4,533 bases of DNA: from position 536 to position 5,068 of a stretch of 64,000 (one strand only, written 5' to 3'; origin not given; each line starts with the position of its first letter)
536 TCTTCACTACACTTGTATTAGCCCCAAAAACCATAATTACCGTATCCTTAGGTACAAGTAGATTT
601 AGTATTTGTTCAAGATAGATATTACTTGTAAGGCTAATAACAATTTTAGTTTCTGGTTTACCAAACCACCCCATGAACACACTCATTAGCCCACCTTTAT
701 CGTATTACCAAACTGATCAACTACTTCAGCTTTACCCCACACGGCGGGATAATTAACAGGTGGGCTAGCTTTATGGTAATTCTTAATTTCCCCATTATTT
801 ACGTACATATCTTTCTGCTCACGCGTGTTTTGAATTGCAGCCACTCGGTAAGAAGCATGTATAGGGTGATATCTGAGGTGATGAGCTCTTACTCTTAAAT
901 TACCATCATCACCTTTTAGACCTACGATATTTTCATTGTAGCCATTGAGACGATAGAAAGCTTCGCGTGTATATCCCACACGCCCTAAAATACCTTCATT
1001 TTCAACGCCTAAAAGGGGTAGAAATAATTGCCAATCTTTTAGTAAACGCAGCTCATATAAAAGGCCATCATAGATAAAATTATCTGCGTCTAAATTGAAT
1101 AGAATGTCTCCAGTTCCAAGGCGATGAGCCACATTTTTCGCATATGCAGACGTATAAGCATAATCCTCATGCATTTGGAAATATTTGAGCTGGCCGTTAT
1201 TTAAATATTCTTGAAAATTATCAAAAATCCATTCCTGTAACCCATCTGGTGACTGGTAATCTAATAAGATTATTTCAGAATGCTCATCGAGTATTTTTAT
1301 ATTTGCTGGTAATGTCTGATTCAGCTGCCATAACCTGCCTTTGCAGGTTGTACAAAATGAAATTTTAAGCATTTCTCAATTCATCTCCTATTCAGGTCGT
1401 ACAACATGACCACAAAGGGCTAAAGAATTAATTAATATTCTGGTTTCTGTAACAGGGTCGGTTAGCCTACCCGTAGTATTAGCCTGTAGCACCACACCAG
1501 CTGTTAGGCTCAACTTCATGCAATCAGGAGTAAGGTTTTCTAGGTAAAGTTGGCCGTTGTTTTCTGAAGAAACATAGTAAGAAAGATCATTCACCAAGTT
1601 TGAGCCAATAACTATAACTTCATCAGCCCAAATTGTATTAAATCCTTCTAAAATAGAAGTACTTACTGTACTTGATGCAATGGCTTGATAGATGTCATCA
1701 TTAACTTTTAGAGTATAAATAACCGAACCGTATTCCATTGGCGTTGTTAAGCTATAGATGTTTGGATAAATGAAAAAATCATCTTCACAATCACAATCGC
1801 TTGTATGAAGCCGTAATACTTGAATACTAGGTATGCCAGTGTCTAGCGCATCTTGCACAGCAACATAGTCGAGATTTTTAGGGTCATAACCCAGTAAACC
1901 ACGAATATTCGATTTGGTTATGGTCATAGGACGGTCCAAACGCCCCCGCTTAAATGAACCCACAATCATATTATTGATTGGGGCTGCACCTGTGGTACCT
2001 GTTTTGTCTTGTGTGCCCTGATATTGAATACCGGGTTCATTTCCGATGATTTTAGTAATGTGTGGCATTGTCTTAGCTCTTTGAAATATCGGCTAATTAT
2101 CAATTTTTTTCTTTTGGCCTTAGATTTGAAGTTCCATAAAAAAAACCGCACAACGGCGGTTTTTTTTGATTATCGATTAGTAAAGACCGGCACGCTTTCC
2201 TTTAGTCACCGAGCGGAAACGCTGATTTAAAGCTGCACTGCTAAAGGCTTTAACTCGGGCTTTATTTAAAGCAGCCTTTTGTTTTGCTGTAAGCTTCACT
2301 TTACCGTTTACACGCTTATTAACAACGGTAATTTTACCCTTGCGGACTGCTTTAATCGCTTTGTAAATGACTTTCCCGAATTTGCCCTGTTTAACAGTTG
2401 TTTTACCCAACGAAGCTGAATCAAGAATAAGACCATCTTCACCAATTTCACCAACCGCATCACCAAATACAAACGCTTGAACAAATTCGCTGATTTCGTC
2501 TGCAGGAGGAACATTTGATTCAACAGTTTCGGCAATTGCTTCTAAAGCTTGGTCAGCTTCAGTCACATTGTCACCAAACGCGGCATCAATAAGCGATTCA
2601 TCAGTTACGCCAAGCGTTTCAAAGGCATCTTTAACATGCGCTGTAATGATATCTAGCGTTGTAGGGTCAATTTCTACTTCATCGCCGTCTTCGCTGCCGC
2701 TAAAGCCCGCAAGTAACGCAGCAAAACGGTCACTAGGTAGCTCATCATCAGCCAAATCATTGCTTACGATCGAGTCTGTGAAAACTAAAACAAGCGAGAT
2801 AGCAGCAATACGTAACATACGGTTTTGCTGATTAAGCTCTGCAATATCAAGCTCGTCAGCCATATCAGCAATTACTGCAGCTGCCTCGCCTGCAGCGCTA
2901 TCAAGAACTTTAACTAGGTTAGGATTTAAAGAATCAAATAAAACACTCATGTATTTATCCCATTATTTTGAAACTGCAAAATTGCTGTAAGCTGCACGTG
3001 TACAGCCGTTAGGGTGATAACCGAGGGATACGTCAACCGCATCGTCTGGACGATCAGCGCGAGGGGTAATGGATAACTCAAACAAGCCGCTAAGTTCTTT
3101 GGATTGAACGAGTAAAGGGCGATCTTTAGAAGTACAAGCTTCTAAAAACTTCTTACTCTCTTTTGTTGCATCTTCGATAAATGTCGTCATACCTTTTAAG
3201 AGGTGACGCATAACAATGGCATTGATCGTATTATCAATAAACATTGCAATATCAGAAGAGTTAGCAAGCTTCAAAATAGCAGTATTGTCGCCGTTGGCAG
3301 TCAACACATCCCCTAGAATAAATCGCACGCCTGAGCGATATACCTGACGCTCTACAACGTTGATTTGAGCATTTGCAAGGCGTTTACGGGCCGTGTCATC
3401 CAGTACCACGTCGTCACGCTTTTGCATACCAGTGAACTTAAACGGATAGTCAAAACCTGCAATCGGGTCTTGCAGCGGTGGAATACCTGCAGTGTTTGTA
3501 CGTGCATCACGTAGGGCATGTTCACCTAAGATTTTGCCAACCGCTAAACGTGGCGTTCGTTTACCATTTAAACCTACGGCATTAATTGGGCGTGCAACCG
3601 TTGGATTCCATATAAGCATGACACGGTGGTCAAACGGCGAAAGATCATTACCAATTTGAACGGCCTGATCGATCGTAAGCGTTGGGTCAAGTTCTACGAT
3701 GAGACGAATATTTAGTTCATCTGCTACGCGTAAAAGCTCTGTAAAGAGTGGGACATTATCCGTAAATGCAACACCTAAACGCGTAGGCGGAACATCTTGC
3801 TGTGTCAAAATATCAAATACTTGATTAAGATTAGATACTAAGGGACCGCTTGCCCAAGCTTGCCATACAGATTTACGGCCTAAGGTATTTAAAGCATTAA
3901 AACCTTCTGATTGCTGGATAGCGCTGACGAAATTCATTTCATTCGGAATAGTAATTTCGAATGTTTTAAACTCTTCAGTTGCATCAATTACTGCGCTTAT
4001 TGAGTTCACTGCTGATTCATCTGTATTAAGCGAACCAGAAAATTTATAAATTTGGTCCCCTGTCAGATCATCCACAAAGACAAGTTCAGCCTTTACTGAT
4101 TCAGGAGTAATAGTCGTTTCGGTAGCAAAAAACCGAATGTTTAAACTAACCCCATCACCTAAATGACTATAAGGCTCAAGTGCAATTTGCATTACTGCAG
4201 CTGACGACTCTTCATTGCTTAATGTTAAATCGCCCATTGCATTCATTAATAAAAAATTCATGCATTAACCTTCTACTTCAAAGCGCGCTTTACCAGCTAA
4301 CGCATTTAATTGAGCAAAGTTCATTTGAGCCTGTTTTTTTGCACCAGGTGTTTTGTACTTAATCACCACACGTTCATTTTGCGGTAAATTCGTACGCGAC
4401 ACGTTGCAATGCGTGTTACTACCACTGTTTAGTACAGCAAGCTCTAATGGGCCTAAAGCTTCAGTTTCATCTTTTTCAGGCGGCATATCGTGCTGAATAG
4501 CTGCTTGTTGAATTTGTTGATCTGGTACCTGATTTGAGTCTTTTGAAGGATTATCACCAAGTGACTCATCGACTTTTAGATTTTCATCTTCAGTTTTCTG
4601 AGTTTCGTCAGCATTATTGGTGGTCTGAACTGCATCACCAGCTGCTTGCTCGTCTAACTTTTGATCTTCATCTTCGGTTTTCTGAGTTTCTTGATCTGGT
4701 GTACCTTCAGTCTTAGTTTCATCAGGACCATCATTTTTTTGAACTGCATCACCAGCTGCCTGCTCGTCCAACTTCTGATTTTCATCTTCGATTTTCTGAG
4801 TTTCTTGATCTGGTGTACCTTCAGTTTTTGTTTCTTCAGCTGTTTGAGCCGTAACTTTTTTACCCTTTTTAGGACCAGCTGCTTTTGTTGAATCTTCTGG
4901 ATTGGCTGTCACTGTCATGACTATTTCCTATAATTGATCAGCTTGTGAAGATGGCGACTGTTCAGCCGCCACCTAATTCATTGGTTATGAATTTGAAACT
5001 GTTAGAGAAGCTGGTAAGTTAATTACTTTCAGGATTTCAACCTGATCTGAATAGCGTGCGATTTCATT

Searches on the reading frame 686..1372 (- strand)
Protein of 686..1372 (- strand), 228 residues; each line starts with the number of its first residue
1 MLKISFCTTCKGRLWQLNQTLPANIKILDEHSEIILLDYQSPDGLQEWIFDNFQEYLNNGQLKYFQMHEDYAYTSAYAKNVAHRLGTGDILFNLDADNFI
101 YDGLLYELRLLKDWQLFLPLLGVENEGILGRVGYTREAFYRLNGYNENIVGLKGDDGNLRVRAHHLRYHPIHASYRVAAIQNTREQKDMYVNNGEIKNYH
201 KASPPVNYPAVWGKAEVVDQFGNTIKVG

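Call 4: search_protein_families(library=pfam, proteins=[window:686-1372:-], max_evalue=0.1)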
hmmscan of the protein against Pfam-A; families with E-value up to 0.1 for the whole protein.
window:686-1372:- (228 aa): 4 families
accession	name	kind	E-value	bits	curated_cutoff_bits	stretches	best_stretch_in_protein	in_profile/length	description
PF10111.15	Glyco_tranf_2_2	-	3.2e-06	27.3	27.3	1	19-100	17-94/276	Glycosyltransferase like family 2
PF00535.33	Glycos_transf_2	-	1.1e-05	25.9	23.3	1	20-108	16-99/168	Glycosyl transferase family 2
PF02709.20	Glyco_transf_7C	-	0.02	15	23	1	130-169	22-61/78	N-terminal domain of galactosyltransferase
PF13704.12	Glyco_tranf_2_4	-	0.026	15.4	27.5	1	33-100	21-84/98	Glycosyl transferase family 2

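Call 5: search_protein_families(library=phrogs, proteins=[window:686-1372:-], max_evalue=0.01)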
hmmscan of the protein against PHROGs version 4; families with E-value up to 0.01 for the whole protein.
window:686-1372:- (228 aa): 0 families

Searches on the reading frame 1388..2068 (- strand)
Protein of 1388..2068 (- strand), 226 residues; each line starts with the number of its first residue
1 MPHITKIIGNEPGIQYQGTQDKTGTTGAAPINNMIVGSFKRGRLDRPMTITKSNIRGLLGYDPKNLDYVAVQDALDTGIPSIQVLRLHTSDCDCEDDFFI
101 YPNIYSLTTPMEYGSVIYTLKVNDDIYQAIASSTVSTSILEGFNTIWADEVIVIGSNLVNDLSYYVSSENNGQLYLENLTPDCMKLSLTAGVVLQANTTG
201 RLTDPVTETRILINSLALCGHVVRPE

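Call 4: search_protein_families(library=pfam, proteins=[window:1388-2068:-], max_evalue=0.1)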
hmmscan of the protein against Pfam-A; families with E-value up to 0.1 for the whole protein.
window:1388-2068:- (226 aa): 0 families

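Call 5: search_protein_families(library=phrogs, proteins=[window:1388-2068:-], max_evalue=0.01)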
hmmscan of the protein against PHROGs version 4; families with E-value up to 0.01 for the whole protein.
window:1388-2068:- (226 aa): 4 families
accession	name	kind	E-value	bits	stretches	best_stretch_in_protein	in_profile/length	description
phrog_14345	-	unknown function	5.7e-52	178.5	1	1-91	1-91/332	-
phrog_5283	-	unknown function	3.5e-35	122.8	1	5-89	4-89/516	-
phrog_24956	-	unknown function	2.4e-31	110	1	1-91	1-91/279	-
phrog_1036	-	tail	0.00032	20.9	1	3-78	4-87/531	tail sheath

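Call 66: search_solved_structures(query=window:1388-2068:-, max_evalue=1, show_alignments=1)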
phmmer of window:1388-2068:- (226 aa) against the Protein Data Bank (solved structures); distinct sequences matched with E-value up to 1: 1.
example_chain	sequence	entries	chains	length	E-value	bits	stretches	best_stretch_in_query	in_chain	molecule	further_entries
3l6u_A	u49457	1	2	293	0.08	15.6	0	38-106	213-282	ABC-TYPE SUGAR TRANSPORT SYSTEM PERIPLASMIC COMPONENT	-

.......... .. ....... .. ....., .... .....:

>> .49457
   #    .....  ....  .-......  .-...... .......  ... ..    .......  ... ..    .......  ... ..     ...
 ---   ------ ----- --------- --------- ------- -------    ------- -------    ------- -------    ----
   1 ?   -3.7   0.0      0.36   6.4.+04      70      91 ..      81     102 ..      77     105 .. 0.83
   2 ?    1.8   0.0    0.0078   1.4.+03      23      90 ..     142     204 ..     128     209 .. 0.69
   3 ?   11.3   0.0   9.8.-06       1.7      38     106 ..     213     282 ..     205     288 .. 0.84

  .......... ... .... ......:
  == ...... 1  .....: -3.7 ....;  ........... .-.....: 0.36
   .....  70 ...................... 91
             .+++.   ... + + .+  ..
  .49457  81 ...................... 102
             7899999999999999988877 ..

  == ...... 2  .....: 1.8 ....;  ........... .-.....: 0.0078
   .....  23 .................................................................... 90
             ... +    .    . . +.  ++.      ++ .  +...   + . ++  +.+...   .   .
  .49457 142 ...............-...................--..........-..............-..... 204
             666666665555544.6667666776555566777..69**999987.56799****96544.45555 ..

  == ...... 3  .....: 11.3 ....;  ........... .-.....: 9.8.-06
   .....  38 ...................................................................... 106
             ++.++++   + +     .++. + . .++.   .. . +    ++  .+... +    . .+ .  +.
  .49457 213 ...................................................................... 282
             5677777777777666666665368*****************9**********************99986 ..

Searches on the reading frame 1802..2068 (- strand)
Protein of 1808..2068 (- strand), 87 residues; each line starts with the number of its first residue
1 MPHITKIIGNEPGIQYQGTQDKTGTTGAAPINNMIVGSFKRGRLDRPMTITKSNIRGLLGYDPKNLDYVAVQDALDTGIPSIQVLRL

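Call 9: search_dna_similar(query=window:1808-2068:-, collection=phages, mode=protein, max_rows=40, max_evalue=0.001)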
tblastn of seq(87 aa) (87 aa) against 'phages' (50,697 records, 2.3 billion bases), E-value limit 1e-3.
Records with a match: 1; places in all: 1; records where one place covers at least 80% of the query: 1.
Best place of each record, by identity: <60% 1.
By first word of the organism name: Acinetobacter 1.
By host as written in the record: Acinetobacter baumannii 1.
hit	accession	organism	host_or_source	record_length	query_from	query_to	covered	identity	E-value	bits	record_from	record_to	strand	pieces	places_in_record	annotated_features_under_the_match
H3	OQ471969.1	Acinetobacter phage vB_AbaM_ABMM1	Acinetobacter baumannii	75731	5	87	95%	59.5%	9e-24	98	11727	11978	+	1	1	tail sheath protein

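Call 21: find_homologous_proteins(query=A2, max_evalue=0.001)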
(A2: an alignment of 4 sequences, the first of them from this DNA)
Query A2 (4 sequences) (89 aa, profile of the alignment): 39 proteins with E <= 0.001 among 67 candidates.
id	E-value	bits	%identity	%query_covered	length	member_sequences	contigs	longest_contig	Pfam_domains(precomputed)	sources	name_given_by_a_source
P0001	1.2e-40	155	75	98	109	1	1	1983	-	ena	-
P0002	7.5e-38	146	74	99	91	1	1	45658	-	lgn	-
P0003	8.0e-38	146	70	99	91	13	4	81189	-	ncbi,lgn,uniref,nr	ncbi:hypothetical protein [Acinetobacter soli]|uniref:hypothetical protein n=1 Tax=Acinetobacter sol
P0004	7.8e-36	140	64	98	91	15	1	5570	-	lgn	-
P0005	3.0e-35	138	64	98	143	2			-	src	-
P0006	3.6e-34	134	63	98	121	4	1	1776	-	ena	-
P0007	1.7e-33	132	63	98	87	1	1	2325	-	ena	-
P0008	6.4e-33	130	61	99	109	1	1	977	-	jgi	jgi:hypothetical protein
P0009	8.8e-33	130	61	99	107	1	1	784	-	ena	-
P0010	1.4e-32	129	57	98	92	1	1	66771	-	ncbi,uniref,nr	ncbi:hypothetical protein KTH44_15980 [Acinetobacter bereziniae]|uniref:hypothetical protein n=1 Tax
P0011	5.0e-32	127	62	100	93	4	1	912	-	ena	-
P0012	8.6e-32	127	61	98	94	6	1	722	-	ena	-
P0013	3.2e-31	125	63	99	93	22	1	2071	-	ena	-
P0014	4.3e-31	124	60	100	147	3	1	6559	-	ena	-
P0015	3.9e-30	121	59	99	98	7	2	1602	-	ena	-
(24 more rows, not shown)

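Call 24: find_related_loci(query=A3, collection=viral_contigs, flank=10000)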
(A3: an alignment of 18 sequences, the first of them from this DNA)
Query A3 (89 aa) in viral_contigs; peptide patterns used: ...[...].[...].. (x = any residue, [..] = any of these).
46 stretches matched a pattern; 34 encode a relative of the query (tblastn E <= 1e-3); 31 distinct loci.
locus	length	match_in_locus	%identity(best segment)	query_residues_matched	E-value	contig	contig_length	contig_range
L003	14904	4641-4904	89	1-88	2e-52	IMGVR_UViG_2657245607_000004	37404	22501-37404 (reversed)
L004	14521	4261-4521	84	1-87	3e-49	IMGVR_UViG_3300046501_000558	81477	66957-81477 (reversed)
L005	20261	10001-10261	82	1-87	8e-48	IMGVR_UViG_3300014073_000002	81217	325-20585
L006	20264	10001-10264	80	1-88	2e-46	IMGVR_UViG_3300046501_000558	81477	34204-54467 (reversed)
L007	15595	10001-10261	80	1-87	2e-46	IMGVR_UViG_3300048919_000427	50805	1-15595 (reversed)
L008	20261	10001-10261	79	1-87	2e-46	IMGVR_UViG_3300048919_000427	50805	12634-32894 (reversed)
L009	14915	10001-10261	64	1-87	3e-36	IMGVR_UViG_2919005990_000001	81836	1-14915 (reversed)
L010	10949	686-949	63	1-88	5e-35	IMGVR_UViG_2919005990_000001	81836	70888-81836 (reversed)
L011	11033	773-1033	62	1-87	8e-33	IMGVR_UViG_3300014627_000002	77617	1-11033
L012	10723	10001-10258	62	1-86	3e-32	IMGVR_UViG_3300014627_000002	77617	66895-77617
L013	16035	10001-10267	56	1-89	6e-32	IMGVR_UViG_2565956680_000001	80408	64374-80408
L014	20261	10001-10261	57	1-87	3e-31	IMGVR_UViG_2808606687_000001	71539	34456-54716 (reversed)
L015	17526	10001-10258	60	3-87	5e-28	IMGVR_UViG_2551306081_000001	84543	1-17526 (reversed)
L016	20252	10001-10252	61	5-87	5e-28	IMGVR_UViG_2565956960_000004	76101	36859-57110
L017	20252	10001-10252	61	5-87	3e-28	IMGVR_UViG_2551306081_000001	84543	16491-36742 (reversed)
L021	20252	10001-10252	54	5-87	5e-26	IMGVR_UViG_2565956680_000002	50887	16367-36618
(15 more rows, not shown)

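Call 31: search_protein_representatives(alignment_id=A3)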
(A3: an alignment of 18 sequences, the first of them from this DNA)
Query: 18 sequences, 93 profile positions. Proteins with E-value up to 0.001 (for the whole library): 313; up to 1e-10: 288; up to 1e-30: 68. The best 150 are listed.
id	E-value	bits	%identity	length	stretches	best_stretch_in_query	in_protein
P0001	8.1e-40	150.9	-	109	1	1-90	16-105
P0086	4.6e-39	148.5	-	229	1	1-89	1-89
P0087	6.2e-39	148.1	-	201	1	1-89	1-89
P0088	1.4e-38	146.9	-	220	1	1-88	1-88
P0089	1.2e-37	143.9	-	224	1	1-89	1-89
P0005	1.9e-37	143.3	-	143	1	1-89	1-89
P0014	3.5e-37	142.5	-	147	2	1-89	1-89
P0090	1.4e-36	140.6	-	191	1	1-90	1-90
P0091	3.6e-36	139.2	-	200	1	1-90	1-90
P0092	4.3e-36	139.0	-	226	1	1-88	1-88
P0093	4.7e-36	138.8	-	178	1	1-89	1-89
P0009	6.9e-36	138.3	-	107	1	1-89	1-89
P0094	1.0e-35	137.8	-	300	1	1-89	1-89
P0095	2.2e-35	136.7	-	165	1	1-90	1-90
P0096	2.3e-35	136.7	-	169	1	1-89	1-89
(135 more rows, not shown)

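Call 36: search_protein_families(library=pfam, alignment_id=A5, max_evalue=0.001)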
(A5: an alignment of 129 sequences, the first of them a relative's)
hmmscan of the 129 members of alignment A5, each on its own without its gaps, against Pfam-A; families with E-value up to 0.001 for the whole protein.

A. member 1, P0014 (147 aa): 1 family
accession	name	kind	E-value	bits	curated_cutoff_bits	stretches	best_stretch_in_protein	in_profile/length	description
PF22671.1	Gp18_domIII_N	-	0.00028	21.5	27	1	35-78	6-50/58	Tail sheath protein Gp18 domain III N-terminal region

B. families by the number of members that match (of 129 scanned): 4 families
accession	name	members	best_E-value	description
PF13306.12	LRR_5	7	2.3e-29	BspA type Leucine rich repeat region (6 copies)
PF22671.1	Gp18_domIII_N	4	0.00028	Tail sheath protein Gp18 domain III N-terminal region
PF03382.20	DUF285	3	1.7e-28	Mycoplasma protein of unknown function, DUF285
PF13855.12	LRR_8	3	6.3e-06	Leucine rich repeat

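Call 67: search_solved_structures(query=A3, max_evalue=10, show_alignments=3)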
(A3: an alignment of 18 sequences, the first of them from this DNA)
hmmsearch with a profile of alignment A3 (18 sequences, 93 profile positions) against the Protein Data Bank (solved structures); distinct sequences matched with E-value up to 10: 1.
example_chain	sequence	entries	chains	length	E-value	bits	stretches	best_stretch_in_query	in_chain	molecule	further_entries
4eyy_Q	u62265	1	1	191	0.54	13.6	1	10-71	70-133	IcmQ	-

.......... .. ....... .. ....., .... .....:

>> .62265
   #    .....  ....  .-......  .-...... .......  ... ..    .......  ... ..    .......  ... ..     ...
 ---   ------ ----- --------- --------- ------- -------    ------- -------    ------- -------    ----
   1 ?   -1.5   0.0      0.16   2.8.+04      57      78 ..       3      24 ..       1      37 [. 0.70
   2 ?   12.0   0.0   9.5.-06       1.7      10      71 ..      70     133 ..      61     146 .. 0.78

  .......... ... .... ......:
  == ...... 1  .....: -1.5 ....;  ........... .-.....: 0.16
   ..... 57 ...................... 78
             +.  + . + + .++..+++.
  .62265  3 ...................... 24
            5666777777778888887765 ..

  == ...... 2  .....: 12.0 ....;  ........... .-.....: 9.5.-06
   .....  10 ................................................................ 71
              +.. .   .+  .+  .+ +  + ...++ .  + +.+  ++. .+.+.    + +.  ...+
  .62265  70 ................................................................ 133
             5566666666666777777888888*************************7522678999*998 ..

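Call 69: search_protein_families(library=phrogs, proteins=[L021:16317-17567:+], max_evalue=0.001)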
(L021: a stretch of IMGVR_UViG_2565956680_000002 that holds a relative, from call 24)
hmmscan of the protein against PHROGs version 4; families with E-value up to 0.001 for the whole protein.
L021:16317-17567:+ (416 aa): 2 families
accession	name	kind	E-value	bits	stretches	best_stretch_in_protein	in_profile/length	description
phrog_4620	-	unknown function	2.4e-64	218.6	1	1-216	1-210/353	-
phrog_24956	-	unknown function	1.6e-34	120.4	1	246-408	118-271/279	-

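Call 79: search_dna_similar(query=window:1808-2068:-, collection=plasmids, mode=protein, max_rows=30, max_evalue=0.001)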
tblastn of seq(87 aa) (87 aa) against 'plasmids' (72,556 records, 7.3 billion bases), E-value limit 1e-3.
Records with a match: 9; places in all: 13; records where one place covers at least 80% of the query: 8.
Best place of each record, by identity: 60-80% 2; <60% 7.
By first word of the organism name: Acinetobacter 9.
By predicted mobility (MOB-suite, as given by PLSDB): non-mobilizable 7; mobilizable 2.
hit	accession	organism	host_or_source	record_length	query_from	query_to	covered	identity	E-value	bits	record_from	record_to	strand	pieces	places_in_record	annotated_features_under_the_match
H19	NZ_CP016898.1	Acinetobacter soli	cell,soil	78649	1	87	100%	74.7%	6e-38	140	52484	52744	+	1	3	hypothetical protein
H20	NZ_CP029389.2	Acinetobacter defluvii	pure culture,sewage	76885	3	87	98%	62.4%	2e-30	118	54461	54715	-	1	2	hypothetical protein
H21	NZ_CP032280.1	Acinetobacter sp. WCHA55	Culture,Sewage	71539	1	87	100%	57.5%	3e-27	109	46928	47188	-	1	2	hypothetical protein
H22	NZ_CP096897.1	Acinetobacter baumannii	Homo sapiens,respiratory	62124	5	87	95%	59.5%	3e-23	98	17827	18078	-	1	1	hypothetical protein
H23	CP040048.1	Acinetobacter baumannii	Homo sapiens,blood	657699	5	87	95%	59.5%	3e-23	98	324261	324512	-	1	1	hypothetical protein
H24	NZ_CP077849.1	Acinetobacter baumannii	Homo sapiens,Rectal swab_P28_BU14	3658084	5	87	95%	59.5%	3e-23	98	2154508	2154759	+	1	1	none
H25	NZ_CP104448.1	Acinetobacter baumannii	Homo sapiens,sputum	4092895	5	87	95%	59.5%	2e-20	90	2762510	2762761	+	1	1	none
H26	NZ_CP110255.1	Acinetobacter oleivorans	mixed culture,soil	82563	1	86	99%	48.3%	3e-20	89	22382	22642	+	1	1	hypothetical protein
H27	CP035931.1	Acinetobacter baumannii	Homo sapiens,blood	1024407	21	87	77%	58.8%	1e-16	79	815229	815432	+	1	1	none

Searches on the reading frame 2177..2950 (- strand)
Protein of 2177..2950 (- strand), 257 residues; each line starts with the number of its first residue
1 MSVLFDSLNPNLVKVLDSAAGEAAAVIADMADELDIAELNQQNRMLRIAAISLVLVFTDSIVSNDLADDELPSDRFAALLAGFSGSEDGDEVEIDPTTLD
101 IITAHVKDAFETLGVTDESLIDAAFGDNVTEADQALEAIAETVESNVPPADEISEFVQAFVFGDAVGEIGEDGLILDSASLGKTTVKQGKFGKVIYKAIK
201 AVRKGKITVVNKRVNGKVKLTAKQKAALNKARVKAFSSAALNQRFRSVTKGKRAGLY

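Call 4: search_protein_families(library=pfam, proteins=[window:2177-2950:-], max_evalue=0.1)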
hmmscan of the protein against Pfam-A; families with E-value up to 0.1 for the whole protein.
window:2177-2950:- (257 aa): 2 families
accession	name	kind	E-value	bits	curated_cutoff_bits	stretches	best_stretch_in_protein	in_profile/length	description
PF04583.17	Baculo_p74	-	0.079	12.9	23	0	7-110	62-167/215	Baculoviridae p74 conserved region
PF18011.7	Catalase_C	-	0.086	12.9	24.6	1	111-183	47-117/150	C-terminal domain found in long catalases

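Call 5: search_protein_families(library=phrogs, proteins=[window:2177-2950:-], max_evalue=0.01)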
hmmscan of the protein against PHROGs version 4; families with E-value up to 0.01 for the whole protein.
window:2177-2950:- (257 aa): 1 family
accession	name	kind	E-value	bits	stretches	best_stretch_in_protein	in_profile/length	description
phrog_1053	-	unknown function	2.8e-57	195.3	1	8-256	20-230/230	-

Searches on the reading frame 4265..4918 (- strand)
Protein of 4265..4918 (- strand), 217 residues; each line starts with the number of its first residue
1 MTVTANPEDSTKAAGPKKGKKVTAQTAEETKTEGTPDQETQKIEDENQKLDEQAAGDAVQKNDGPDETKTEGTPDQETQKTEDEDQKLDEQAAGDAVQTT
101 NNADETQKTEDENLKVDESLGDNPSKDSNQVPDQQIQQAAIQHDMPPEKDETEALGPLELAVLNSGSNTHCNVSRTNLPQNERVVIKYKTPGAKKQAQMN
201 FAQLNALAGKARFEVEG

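Call 69: search_protein_families(library=phrogs, proteins=[window:4265-4918:-], max_evalue=0.001)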
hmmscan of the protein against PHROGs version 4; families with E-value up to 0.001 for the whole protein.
window:4265-4918:- (217 aa): 1 family
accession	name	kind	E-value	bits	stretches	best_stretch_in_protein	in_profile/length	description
phrog_37171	-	unknown function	2e-88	296.4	2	63-217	25-189/189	-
